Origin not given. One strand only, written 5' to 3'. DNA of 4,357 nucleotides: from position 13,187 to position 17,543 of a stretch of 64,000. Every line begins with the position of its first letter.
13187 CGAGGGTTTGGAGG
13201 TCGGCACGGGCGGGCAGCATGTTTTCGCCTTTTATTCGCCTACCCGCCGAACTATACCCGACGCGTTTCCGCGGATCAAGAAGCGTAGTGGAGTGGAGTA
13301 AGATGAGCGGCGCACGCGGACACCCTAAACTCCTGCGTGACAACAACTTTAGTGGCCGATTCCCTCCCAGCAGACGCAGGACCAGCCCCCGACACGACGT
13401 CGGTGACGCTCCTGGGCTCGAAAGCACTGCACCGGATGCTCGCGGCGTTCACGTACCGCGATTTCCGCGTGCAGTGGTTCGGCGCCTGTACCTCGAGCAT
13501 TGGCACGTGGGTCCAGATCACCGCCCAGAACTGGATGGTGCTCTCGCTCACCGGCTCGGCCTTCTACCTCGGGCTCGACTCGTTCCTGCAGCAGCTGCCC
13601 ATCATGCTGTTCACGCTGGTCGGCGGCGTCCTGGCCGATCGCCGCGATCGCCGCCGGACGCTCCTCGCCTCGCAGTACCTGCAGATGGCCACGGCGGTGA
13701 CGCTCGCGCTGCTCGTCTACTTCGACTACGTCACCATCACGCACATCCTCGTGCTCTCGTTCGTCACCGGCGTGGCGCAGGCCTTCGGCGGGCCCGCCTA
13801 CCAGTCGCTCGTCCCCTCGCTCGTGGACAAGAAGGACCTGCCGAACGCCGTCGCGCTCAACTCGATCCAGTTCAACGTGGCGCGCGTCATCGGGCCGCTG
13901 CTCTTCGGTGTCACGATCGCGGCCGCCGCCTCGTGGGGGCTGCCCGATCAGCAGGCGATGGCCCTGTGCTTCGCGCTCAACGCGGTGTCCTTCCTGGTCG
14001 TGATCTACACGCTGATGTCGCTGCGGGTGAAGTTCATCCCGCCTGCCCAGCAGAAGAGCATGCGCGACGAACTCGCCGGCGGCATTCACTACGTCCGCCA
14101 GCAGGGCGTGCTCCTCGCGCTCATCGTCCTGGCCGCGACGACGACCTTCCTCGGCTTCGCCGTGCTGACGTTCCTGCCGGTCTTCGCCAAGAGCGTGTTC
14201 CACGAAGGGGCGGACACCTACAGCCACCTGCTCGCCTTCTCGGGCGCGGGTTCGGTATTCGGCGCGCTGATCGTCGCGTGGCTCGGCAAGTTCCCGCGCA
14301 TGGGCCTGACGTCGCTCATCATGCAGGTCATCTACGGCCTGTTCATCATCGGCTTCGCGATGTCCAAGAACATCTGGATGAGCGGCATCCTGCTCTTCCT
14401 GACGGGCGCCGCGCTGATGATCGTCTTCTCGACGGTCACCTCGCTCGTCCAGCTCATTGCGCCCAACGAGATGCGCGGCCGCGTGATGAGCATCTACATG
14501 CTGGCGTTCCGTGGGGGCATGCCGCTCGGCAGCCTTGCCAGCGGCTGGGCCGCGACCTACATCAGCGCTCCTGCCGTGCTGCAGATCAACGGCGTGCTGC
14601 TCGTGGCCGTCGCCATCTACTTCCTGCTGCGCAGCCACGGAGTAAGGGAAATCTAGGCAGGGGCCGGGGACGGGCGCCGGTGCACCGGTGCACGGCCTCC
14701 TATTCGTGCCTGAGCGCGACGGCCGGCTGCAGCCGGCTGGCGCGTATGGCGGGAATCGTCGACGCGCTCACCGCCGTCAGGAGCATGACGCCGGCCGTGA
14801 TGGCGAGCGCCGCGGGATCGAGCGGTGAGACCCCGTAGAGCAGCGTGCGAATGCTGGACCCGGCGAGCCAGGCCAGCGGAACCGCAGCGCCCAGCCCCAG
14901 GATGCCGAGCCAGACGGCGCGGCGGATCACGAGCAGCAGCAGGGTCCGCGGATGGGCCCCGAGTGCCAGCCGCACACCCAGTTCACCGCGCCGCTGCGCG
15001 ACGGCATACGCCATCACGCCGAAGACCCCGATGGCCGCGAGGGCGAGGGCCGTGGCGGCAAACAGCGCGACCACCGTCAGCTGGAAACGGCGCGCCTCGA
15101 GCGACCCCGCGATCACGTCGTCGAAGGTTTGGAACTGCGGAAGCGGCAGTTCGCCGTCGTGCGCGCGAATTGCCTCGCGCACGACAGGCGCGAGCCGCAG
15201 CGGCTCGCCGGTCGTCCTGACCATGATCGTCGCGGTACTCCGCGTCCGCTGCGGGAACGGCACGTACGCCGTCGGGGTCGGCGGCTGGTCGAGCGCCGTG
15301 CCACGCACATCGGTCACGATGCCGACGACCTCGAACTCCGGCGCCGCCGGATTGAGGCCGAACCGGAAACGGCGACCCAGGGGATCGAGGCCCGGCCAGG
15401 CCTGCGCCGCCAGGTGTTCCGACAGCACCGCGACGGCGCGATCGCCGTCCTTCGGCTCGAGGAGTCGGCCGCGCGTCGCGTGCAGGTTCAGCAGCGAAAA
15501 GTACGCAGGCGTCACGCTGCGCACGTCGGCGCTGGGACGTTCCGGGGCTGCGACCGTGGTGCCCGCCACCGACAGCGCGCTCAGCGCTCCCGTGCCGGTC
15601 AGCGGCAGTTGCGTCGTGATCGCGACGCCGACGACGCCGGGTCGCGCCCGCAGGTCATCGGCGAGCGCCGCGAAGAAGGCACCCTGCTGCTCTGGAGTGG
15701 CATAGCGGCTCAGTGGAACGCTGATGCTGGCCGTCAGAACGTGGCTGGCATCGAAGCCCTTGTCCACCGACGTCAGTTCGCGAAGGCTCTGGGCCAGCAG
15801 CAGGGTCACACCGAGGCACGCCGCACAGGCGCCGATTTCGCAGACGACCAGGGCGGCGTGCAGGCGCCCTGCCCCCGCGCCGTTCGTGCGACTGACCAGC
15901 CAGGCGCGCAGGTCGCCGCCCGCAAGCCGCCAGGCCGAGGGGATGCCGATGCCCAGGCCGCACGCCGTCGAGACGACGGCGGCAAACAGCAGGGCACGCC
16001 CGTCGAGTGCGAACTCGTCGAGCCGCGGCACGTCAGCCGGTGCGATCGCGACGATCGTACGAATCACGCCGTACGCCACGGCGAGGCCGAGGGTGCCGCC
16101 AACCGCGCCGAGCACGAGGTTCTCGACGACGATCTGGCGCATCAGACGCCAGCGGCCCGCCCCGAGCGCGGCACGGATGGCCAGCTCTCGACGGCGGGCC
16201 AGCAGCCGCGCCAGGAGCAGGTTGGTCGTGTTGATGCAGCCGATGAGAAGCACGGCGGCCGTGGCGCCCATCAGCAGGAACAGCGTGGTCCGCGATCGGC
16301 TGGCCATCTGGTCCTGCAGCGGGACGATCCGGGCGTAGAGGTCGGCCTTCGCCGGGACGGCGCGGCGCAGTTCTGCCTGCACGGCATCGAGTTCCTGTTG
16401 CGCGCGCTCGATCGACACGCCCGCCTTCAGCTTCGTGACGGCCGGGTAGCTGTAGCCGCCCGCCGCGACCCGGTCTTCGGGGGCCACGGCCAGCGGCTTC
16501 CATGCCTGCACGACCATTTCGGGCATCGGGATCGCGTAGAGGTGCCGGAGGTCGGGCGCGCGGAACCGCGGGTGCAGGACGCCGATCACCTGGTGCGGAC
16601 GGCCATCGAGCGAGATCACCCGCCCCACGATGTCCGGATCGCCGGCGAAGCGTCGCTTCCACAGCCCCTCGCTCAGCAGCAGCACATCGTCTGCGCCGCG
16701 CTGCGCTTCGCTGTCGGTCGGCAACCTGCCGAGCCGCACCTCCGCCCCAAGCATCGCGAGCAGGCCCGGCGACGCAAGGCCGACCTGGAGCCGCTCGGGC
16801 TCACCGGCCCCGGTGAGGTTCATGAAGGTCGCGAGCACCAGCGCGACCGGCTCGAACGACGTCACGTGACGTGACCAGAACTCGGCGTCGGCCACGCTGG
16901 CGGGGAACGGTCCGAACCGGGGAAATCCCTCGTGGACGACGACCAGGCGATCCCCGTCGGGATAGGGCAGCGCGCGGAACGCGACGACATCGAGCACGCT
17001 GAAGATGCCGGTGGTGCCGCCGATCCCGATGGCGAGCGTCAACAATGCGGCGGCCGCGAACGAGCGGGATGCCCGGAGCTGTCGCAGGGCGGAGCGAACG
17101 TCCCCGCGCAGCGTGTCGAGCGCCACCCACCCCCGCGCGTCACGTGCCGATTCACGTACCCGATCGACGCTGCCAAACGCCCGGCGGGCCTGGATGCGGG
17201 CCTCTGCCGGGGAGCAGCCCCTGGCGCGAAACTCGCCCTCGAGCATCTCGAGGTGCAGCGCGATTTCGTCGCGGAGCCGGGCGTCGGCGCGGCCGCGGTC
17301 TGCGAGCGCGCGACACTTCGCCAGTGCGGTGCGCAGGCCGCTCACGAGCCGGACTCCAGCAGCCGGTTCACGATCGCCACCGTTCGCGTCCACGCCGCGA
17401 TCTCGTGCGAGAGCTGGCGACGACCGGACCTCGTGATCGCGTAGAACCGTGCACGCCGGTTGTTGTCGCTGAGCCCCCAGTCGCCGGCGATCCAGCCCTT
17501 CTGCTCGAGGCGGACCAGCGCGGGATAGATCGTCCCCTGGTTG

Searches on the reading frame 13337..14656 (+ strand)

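Call 6: search_protein_families(library=pfam, proteins=[window:13337-14656:+])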
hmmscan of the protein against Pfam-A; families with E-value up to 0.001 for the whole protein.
window:13337-14656:+ (439 aa): 2 families
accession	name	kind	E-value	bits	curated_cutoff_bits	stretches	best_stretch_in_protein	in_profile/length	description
PF05977.19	MFS_3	-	1.4e-66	225.5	27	1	35-430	4-391/524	Transmembrane secretion effector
PF07690.21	MFS_1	-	1.4e-39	136.4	33.4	2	47-398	2-346/347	Major Facilitator Superfamily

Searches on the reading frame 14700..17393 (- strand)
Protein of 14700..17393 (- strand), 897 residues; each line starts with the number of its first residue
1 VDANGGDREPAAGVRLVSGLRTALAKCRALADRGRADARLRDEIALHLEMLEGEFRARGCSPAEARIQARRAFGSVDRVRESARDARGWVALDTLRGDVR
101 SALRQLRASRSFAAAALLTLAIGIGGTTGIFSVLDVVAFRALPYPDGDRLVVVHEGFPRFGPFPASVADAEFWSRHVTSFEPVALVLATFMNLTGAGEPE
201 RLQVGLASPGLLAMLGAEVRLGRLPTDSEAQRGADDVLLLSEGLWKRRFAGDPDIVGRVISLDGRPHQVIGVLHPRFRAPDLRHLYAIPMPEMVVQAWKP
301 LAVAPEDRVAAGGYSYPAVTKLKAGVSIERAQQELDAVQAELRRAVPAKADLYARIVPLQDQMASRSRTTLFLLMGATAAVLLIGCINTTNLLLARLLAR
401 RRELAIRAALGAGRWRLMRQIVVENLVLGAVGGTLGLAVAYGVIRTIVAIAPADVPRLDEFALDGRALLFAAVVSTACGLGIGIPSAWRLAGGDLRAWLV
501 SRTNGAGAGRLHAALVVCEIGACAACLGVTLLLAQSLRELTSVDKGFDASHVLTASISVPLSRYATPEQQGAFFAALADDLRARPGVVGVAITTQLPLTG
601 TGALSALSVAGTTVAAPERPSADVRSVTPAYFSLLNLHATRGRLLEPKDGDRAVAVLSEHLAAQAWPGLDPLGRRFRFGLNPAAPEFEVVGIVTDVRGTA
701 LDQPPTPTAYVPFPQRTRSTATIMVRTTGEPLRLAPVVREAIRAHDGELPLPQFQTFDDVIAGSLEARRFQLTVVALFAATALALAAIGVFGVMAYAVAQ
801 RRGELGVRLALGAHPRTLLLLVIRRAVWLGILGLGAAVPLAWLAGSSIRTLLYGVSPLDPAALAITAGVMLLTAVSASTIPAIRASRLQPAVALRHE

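Call 6: search_protein_families(library=pfam, proteins=[window:14700-17393:-])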
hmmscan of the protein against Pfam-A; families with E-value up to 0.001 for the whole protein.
window:14700-17393:- (897 aa): 2 families
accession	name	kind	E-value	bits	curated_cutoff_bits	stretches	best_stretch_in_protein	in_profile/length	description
PF12704.14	MacB_PCD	-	2.9e-32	113.1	27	2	114-337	2-206/207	MacB-like periplasmic core domain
PF02687.27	FtsX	-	5.4e-23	81.7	25.5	2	777-890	2-120/120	FtsX-like permease C-terminal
